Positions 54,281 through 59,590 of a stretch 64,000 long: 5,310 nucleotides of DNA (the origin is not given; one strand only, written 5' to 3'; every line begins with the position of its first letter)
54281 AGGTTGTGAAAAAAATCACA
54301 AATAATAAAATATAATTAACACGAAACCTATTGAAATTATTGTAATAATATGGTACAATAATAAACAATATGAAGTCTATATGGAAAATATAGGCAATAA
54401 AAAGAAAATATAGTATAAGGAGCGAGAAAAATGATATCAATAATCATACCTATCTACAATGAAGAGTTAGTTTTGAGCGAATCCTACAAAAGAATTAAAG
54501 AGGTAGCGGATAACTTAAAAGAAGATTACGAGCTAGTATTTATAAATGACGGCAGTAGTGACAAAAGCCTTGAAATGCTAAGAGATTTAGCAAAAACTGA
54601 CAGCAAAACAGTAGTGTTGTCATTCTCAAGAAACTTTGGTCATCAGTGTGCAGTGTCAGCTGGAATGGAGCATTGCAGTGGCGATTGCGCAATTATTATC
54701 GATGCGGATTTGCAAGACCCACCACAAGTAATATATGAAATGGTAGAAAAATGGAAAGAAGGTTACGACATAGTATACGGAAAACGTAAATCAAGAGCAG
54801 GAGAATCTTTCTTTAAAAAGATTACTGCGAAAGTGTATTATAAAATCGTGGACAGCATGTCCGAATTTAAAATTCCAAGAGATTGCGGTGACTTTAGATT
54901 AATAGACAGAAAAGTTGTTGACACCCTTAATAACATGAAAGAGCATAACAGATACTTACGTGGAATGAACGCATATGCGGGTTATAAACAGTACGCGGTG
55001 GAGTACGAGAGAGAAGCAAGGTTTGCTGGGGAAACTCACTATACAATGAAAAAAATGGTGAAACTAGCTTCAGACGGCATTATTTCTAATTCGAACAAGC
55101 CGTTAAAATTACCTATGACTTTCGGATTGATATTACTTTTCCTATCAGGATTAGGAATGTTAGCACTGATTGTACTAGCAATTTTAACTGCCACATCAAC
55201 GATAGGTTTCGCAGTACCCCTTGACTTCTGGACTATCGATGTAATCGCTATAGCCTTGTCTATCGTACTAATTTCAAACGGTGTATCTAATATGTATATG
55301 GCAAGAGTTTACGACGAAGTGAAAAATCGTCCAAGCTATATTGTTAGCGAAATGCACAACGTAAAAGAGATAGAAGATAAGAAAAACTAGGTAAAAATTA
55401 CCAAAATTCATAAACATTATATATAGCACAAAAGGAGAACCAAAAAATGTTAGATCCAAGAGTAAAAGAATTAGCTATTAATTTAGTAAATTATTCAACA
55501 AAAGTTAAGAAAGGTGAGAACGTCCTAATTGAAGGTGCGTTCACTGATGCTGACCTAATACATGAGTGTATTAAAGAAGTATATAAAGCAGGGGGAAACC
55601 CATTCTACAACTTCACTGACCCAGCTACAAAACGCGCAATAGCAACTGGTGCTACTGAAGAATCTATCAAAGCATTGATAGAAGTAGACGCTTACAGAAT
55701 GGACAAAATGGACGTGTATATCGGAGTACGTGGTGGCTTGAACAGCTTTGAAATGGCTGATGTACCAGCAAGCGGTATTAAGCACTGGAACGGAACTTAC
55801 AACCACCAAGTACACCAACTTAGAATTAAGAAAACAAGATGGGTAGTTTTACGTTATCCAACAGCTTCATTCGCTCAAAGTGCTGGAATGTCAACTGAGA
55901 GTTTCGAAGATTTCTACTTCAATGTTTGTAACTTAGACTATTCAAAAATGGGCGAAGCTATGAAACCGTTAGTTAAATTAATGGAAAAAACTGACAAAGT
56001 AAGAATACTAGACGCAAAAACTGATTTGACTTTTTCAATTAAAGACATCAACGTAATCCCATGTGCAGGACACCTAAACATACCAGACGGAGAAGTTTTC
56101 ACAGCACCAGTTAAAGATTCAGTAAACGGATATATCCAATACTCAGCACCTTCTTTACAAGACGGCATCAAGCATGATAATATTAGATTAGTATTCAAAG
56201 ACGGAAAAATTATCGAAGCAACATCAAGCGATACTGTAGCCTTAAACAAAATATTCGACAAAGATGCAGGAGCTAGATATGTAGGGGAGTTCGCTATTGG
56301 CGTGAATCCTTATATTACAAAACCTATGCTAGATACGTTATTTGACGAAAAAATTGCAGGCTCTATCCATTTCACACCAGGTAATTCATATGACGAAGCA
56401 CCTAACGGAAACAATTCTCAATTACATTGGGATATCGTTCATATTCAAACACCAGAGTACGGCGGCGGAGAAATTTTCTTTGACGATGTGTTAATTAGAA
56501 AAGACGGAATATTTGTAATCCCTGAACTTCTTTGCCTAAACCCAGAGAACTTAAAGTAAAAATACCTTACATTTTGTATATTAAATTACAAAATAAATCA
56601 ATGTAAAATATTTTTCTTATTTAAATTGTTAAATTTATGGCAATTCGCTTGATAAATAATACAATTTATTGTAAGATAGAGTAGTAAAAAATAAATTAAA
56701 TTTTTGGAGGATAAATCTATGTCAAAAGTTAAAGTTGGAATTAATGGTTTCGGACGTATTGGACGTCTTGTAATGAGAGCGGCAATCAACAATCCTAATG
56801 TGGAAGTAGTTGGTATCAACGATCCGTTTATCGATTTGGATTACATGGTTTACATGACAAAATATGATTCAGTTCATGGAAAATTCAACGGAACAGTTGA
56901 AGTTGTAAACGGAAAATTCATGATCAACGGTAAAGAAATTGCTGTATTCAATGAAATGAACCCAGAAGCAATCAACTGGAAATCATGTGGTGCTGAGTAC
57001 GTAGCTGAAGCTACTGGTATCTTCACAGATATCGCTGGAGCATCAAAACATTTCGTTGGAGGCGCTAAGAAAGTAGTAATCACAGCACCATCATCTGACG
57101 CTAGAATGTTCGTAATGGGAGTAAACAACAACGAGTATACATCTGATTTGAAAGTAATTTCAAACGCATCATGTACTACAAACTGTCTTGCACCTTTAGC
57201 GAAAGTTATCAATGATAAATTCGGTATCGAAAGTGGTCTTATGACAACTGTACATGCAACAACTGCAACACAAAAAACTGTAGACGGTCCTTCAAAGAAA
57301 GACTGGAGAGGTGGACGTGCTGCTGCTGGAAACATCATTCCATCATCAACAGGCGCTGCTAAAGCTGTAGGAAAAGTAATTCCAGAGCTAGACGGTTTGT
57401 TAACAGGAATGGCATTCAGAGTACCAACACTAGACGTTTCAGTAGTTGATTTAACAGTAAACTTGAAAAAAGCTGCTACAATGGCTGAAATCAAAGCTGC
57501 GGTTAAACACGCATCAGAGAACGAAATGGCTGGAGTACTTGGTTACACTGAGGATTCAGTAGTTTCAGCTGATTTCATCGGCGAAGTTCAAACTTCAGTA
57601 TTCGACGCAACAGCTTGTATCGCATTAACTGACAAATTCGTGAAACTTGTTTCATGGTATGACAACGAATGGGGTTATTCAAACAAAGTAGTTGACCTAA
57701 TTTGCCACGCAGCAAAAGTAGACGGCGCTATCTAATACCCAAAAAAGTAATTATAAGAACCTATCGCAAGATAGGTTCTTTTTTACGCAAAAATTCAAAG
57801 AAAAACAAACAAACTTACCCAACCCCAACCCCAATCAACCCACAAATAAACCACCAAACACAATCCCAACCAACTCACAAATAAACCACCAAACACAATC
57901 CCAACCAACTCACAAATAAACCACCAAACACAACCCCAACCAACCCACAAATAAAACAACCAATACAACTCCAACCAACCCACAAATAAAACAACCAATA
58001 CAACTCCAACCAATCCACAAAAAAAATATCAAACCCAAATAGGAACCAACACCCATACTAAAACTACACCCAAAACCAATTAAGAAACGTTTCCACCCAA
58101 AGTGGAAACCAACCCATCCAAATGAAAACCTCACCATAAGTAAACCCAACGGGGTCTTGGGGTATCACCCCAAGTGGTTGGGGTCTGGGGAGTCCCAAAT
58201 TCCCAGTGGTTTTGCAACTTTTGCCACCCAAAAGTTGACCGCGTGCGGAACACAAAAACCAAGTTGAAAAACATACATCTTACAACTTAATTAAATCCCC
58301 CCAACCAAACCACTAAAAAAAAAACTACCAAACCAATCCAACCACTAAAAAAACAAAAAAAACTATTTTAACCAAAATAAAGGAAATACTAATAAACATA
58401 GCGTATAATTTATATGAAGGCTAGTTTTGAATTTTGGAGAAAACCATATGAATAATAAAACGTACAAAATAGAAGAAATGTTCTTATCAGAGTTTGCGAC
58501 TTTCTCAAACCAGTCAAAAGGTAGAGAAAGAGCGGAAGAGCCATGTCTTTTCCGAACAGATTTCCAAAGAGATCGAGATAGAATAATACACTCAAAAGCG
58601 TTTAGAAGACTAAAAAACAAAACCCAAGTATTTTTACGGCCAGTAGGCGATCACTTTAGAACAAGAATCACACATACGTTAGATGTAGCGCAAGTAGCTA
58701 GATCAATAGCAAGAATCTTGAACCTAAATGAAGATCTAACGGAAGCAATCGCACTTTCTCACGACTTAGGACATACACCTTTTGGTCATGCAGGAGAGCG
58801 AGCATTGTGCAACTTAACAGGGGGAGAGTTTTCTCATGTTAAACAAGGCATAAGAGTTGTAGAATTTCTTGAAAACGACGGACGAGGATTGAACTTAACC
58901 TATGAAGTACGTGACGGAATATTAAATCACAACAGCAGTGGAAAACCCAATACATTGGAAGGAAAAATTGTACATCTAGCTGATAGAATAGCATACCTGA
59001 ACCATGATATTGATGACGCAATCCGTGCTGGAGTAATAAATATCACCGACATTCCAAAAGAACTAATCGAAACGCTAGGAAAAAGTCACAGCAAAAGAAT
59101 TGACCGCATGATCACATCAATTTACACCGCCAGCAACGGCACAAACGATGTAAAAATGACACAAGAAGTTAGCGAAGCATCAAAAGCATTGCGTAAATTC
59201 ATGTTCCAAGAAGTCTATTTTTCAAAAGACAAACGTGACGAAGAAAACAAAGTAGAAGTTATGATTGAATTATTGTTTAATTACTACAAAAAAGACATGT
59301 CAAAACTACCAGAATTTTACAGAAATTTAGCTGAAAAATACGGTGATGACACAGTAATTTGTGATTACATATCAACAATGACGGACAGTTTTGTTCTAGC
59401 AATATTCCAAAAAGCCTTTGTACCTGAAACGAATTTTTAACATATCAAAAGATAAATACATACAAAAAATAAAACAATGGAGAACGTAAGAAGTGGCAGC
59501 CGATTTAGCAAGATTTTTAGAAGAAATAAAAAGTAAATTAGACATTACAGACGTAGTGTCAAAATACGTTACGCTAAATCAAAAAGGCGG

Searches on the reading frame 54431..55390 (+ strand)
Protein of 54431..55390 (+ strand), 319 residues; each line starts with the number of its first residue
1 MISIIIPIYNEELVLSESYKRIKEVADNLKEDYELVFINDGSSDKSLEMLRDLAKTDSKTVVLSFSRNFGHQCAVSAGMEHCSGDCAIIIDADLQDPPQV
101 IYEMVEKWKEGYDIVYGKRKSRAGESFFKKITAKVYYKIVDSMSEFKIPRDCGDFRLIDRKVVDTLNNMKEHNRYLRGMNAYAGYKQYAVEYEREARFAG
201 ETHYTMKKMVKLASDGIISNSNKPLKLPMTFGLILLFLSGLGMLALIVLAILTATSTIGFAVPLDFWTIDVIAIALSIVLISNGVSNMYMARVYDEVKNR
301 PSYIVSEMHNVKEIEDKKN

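Call 12: search_protein_families(library=pfam, proteins=[window:54431-55390:+])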
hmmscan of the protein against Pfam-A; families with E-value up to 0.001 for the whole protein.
window:54431-55390:+ (319 aa): 2 families
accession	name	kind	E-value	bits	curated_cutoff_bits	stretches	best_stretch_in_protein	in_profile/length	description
PF00535.33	Glycos_transf_2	-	3.4e-34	118.6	23.3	1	3-164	1-165/168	Glycosyl transferase family 2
PF10111.15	Glyco_tranf_2_2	-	2.3e-06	27.8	27.3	1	3-93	1-91/276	Glycosyltransferase like family 2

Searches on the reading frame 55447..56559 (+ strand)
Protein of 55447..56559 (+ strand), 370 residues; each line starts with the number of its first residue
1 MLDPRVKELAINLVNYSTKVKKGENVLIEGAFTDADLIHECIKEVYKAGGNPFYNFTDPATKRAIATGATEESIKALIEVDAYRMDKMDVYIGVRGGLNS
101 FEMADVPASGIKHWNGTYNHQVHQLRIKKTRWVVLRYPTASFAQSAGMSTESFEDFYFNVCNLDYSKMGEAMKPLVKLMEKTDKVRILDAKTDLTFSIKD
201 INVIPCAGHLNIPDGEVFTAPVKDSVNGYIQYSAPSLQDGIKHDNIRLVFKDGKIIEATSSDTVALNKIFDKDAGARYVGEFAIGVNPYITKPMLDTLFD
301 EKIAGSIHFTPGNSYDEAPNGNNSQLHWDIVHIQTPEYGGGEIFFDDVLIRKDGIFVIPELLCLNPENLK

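Call 127: search_protein_families(library=pfam, proteins=[window:55447-56559:+], max_evalue=0.00001)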
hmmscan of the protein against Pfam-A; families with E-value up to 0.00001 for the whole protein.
window:55447-56559:+ (370 aa): 1 family
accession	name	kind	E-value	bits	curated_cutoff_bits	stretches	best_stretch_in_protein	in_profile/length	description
PF02073.20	Peptidase_M29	-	2e-50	172.3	27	1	4-330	3-379/406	Thermophilic metalloprotease (M29)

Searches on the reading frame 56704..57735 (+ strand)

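Call 12: search_protein_families(library=pfam, proteins=[window:56704-57735:+])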
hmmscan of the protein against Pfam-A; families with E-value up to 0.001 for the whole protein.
window:56704-57735:+ (343 aa): 2 families
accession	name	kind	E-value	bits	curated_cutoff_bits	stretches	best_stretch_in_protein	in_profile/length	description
PF02800.25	Gp_dh_C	-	7.9e-68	227.4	24.4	1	162-319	1-158/158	Glyceraldehyde 3-phosphate dehydrogenase, C-terminal domain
PF00044.30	Gp_dh_N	-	2.1e-38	131.1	31.7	1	9-109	1-100/101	Glyceraldehyde 3-phosphate dehydrogenase, NAD binding domain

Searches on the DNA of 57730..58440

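Call 39: search_rna_families(source=window, start=57730, end=58440, threshold=evalue, max_evalue=10)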
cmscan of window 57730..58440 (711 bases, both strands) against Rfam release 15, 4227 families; matches with E-value up to 10: 6.
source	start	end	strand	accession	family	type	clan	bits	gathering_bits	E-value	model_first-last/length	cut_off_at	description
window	57740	57782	+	RF02083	OrzO-P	Gene; antitoxin;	-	24.8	60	0.13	33-76/76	no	OrzO-P RNA antitoxin family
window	58138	58217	+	RF03472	mir-623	Gene; miRNA;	-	24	70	0.018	1-87/87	no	mir-623 microRNA precursor family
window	57730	57787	+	RF02064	STnc370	Gene; sRNA;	-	22.9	54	1.9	1-71/71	no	Enterobacterial sRNA STnc370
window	57749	57815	-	RF02064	STnc370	Gene; sRNA;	-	20.7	54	5.4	1-71/71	no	Enterobacterial sRNA STnc370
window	58179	58204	+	RF01792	eiav_FSE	Cis-reg; frameshift_element;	-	14.5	40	1.1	1-35/35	no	ribosomal frameshift site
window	57805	57820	+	RF01792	eiav_FSE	Cis-reg; frameshift_element;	-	12.1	40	5.1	1-35/35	no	ribosomal frameshift site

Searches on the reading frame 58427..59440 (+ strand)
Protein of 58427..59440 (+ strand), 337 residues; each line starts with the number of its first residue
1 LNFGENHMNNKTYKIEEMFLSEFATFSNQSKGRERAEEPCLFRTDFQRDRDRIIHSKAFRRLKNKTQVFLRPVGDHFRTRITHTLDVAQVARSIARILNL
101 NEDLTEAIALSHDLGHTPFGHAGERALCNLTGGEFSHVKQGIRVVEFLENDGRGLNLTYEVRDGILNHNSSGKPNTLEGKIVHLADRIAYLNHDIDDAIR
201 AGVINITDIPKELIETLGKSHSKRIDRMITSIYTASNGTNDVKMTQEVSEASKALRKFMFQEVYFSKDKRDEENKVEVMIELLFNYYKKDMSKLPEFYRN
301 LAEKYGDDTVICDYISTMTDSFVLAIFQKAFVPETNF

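Call 12: search_protein_families(library=pfam, proteins=[window:58427-59440:+])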
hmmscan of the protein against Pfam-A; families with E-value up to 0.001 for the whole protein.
window:58427-59440:+ (337 aa): 2 families
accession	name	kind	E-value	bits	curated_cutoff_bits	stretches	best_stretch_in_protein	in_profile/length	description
PF01966.28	HD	-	1.2e-18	67.9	22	1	80-190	1-115/116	HD domain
PF13286.11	HD_assoc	-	1.6e-18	67.5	22.2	1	242-328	1-90/91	Phosphohydrolase-associated domain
